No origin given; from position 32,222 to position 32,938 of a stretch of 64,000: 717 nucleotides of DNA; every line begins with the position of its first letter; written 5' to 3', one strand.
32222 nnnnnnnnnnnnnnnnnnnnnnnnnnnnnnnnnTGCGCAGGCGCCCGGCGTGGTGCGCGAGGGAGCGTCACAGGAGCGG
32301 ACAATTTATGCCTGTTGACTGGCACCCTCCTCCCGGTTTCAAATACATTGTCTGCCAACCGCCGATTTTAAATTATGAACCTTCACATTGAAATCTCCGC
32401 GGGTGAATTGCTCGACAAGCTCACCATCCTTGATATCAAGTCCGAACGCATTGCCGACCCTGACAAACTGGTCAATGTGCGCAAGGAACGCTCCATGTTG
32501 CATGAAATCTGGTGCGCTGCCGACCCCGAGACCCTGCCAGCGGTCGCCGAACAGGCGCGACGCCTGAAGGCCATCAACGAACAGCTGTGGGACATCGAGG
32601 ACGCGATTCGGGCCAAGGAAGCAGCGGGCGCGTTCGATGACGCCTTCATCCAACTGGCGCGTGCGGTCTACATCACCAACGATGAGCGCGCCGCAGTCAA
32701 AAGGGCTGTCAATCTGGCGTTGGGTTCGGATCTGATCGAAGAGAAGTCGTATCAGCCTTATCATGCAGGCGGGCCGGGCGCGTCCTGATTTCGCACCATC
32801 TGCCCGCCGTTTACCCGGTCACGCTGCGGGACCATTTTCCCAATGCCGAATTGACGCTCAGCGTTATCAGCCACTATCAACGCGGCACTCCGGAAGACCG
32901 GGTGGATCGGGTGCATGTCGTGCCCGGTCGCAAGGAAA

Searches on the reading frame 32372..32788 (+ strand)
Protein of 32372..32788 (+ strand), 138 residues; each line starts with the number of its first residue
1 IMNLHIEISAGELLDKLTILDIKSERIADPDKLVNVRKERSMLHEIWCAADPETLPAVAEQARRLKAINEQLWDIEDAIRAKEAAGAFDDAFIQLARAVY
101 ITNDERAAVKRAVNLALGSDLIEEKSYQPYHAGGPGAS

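Call 37: search_protein_families(library=pfam, proteins=[window:32372-32788:+])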
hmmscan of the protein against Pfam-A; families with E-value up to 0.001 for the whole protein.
window:32372-32788:+ (138 aa): 1 family
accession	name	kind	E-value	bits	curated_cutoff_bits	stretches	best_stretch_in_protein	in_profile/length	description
PF19662.4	DUF6165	-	5.6e-13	49.2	27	1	5-128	2-116/134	Family of unknown function (DUF6165)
